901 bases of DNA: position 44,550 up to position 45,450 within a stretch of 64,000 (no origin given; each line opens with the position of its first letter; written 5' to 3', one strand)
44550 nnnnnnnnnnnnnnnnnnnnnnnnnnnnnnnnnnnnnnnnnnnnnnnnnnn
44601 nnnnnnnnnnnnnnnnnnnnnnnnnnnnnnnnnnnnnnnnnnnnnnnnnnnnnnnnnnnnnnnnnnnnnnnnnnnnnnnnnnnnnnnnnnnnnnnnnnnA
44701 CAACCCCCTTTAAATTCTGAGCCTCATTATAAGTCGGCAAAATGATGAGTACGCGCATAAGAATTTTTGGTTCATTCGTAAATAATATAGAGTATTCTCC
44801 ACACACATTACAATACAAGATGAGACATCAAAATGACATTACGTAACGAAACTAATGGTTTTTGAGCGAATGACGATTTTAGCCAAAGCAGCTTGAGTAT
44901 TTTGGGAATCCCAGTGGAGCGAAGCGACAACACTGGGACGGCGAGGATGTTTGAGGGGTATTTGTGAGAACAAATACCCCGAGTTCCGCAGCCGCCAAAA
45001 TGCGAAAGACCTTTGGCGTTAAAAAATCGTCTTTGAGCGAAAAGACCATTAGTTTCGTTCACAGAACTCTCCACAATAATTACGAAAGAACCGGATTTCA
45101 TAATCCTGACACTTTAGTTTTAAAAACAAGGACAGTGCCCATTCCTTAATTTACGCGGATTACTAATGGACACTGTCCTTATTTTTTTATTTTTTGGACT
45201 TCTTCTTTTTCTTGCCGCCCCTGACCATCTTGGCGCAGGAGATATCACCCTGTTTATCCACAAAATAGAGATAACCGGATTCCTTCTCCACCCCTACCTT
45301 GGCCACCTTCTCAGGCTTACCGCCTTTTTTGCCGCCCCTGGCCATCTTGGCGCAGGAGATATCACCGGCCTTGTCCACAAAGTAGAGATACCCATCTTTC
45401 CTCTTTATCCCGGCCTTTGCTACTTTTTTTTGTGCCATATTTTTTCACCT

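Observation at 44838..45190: Highly structured ~225-nt element with ~40-nt terminal inverted repeats upstream of the GT2 gene: MITE or novel ncRNA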

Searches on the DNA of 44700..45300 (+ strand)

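Call 8: search_rna_families(source=window, start=44700, end=45300, threshold=evalue, max_evalue=10, show_alignments=4)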
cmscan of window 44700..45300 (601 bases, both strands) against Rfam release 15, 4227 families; matches with E-value up to 10: 11.
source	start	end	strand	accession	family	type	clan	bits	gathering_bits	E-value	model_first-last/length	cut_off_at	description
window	45117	45268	-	RF01606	plasmodium_snoR31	Gene; snRNA; snoRNA; HACA-box;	-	27.2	60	0.16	1-145/145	no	small nucleolar RNA snoR31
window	45130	45270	-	RF02921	RT-14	Gene; sRNA;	-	24.3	48.1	0.43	1-144/144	no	RT-14 RNA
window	45121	45185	-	RF03790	MIR8008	Gene; miRNA;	-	23.9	66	0.019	1-55/55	no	MIR8008 microRNA precursor family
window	45122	45186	-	RF03940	MIR9563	Gene; miRNA;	-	21.1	90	0.22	1-127/127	no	MIR9563 microRNA precursor family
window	45123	45187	+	RF03790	MIR8008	Gene; miRNA;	-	17.2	66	1.4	1-55/55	no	MIR8008 microRNA precursor family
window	45112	45196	-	RF04128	MIR8562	Gene; miRNA;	-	16.5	211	1.6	45-198/242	no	MIR8562 microRNA precursor family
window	45115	45193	+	RF03986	mir-6095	Gene; miRNA;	-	16.4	100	7.2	1-83/83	no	mir-6095 microRNA precursor family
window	44740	44762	+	RF02480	GlsR14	Gene; snRNA; snoRNA; CD-box;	-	11.5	90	5.6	1-68/68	no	Small nucleolar RNA GlsR14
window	44738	44756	+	RF01123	sR35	Gene; snRNA; snoRNA; CD-box;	-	11.4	60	3.9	1-57/57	no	Small nucleolar RNA sR35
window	45159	45237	+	RF02172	RFPL3-AS1_2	Gene; lncRNA;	-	10.1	40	6.7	1-71/71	no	RFPL3 antisense RNA 1 conserved region 2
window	45149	45300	-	RF01675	CrcZ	Gene; sRNA;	-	8.8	95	5.3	73-398/398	5'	Pseudomonas sRNA CrcZ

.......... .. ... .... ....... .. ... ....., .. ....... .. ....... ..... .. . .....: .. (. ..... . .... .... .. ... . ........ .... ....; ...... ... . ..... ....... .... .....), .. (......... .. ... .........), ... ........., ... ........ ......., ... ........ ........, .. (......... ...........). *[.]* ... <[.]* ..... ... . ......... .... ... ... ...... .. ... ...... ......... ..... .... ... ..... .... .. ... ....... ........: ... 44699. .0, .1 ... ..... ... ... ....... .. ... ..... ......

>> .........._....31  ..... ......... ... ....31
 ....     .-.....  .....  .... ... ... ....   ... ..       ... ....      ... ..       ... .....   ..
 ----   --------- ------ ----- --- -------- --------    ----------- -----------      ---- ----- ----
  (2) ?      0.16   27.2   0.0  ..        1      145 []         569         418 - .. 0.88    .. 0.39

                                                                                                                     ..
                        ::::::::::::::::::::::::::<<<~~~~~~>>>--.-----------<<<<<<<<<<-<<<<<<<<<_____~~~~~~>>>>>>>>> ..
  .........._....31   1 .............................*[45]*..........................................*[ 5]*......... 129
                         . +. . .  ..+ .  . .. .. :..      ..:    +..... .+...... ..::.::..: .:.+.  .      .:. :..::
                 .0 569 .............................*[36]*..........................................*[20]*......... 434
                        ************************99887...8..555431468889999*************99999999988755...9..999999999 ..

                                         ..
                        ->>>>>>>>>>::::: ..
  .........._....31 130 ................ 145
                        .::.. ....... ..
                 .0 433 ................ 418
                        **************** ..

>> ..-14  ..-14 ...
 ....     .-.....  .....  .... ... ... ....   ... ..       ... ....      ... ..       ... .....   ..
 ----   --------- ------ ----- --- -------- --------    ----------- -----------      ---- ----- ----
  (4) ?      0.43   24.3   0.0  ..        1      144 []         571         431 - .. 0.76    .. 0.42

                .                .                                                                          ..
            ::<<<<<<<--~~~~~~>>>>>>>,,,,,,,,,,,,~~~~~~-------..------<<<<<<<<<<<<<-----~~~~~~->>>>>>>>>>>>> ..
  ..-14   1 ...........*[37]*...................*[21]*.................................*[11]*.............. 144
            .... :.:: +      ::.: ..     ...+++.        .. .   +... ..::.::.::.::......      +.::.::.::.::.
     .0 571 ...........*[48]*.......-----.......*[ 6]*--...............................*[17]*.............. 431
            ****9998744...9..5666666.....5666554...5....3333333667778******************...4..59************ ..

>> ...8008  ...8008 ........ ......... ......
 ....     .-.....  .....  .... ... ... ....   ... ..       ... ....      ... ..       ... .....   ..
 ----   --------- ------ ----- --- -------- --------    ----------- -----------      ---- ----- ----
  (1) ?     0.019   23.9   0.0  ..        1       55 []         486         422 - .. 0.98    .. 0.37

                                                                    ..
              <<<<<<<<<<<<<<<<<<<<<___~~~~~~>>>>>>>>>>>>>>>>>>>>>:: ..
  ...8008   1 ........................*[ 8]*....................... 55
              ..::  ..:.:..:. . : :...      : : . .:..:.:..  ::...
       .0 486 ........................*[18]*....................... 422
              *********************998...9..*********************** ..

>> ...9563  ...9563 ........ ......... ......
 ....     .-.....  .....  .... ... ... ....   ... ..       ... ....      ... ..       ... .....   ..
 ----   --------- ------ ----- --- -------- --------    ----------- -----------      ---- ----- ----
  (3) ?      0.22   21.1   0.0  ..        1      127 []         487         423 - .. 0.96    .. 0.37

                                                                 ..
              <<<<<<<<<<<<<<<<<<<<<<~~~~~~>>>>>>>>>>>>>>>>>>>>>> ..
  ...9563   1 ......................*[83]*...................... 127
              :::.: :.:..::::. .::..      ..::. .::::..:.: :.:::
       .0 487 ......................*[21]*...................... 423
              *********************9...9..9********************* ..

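Call 51: build_rna_model(alignment_id=A2)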
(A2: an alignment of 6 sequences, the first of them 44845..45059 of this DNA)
Model R1 built from alignment A2 (6 sequences, 217 columns); structure: RNAalifold consensus.
model positions 215; base pairs 78; branch points 1; effective number of sequences 0.56; information 0.589 bits per position. Calibrated on 0.2 Mb of random sequence (short: E-values are rough).
structure used (alignment columns):
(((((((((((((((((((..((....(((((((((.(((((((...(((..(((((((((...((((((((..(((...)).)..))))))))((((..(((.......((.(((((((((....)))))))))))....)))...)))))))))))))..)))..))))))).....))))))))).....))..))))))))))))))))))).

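Call 52: search_with_rna_model(model_id=R1, sources=[window, L014, L022, L047, L097, L100, L138, L139, L140, L141, L142, L143, L145, L147, L001, L003, L005, L006, L007, L010], max_evalue=1, make_alignment=true)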
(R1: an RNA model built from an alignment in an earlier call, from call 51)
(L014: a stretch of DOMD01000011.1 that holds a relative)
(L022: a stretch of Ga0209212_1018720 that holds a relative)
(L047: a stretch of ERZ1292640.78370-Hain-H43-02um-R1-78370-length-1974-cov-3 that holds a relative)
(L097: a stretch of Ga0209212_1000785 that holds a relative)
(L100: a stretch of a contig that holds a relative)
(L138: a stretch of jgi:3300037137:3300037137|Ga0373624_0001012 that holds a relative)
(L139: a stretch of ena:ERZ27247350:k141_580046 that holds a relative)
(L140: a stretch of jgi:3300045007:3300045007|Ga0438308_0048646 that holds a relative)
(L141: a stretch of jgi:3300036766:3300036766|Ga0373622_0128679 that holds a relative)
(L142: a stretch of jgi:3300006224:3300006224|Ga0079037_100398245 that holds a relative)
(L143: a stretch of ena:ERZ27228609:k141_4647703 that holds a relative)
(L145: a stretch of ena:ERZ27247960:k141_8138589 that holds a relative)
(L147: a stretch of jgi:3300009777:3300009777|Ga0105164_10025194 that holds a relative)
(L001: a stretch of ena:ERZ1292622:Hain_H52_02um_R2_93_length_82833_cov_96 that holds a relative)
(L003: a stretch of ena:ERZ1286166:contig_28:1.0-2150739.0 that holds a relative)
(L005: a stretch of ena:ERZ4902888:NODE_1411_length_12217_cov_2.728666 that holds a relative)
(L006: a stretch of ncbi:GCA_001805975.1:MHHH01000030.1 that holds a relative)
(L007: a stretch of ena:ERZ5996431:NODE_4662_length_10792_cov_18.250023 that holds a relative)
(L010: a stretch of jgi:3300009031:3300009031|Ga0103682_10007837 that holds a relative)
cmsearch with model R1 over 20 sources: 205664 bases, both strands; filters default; matches with E-value up to 1: 24.
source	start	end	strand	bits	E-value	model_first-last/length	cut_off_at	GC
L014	5723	5937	+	265.4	3.8e-64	1-215/215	no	0.47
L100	642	856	-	264.4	6.7e-64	1-215/215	no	0.46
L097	9536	9750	-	264.2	7.3e-64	1-215/215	no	0.47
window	44845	45059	+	264.2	7.6e-64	1-215/215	no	0.46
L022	4068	4282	-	261.5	3.5e-63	1-215/215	no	0.47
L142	191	405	-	247.3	1.2e-59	1-215/215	no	0.45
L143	1114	1328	-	241.2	3.9e-58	1-215/215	no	0.45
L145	908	1122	-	236.5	5.8e-57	1-215/215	no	0.43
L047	704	919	-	235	1.3e-56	1-215/215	no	0.48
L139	857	1072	-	224.2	6.4e-54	1-215/215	no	0.48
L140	2474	2696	-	146.2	1.5e-34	1-215/215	no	0.49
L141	1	225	-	142.5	1.2e-33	1-215/215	no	0.5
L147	1167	1372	-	138.8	1.1e-32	1-215/215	no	0.52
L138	2365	2603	-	112.5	3.4e-26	1-215/215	no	0.49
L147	1953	2142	+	100.1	4.3e-23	15-201/215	no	0.61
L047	704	919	+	53.5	1.6e-11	1-215/215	no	0.48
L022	4068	4282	+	53.2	1.9e-11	1-215/215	no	0.47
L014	5723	5937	-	50.4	9.1e-11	1-215/215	no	0.47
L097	9536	9750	+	50.3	9.6e-11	1-215/215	no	0.47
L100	642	856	+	49.5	1.6e-10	1-215/215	no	0.46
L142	191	405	+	47.8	4e-10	1-215/215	no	0.45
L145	908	1122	+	45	2e-09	1-215/215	no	0.43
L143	1114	1328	+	36.3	2.9e-07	1-215/215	no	0.45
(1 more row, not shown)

Alignment A3: 24 matches aligned to the model, 359 columns, each read 5' to 3' on its own strand. Consensus structure (alignment columns), stored with it:
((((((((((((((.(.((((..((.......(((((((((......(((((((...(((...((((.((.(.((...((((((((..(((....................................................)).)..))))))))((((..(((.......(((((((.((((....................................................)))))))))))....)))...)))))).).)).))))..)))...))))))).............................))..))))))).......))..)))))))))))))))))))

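Call 53: search_with_rna_model(model_id=R1, sources=[window, L014, L022, L047, L097, L100, L138, L139, L140, L141, L142, L143, L145, L147], max_evalue=1e-20, make_alignment=true)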
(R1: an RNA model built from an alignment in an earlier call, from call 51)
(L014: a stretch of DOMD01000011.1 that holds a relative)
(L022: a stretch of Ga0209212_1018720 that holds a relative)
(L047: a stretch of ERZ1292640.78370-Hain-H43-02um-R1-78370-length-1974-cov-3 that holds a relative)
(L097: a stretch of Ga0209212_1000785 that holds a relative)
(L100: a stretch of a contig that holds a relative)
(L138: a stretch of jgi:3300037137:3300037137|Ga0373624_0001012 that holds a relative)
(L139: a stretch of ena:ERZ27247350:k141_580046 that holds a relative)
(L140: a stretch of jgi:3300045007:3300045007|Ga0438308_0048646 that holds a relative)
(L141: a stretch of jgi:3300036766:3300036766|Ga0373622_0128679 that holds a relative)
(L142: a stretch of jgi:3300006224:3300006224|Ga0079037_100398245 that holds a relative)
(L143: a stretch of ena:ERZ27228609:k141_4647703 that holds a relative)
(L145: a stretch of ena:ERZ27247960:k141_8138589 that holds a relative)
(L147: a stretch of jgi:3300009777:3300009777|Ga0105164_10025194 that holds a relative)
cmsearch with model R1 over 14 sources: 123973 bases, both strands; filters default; matches with E-value up to 1e-20: 15.
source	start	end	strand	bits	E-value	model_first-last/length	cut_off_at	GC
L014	5723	5937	+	265.4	2.3e-64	1-215/215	no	0.47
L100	642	856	-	264.4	4e-64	1-215/215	no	0.46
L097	9536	9750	-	264.2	4.4e-64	1-215/215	no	0.47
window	44845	45059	+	264.2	4.6e-64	1-215/215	no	0.46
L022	4068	4282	-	261.5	2.1e-63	1-215/215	no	0.47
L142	191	405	-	247.3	7.1e-60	1-215/215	no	0.45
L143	1114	1328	-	241.2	2.4e-58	1-215/215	no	0.45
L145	908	1122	-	236.5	3.5e-57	1-215/215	no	0.43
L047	704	919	-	235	7.8e-57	1-215/215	no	0.48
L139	857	1072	-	224.2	3.8e-54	1-215/215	no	0.48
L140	2474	2696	-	146.2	9.2e-35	1-215/215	no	0.49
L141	1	225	-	142.5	7.4e-34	1-215/215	no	0.5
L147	1167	1372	-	138.8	6.4e-33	1-215/215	no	0.52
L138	2365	2603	-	112.5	2.1e-26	1-215/215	no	0.49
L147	1953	2142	+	100.1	2.6e-23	15-201/215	no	0.61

Alignment A4: 15 matches aligned to the model, 253 columns, each read 5' to 3' on its own strand. Consensus structure (alignment columns), stored with it:
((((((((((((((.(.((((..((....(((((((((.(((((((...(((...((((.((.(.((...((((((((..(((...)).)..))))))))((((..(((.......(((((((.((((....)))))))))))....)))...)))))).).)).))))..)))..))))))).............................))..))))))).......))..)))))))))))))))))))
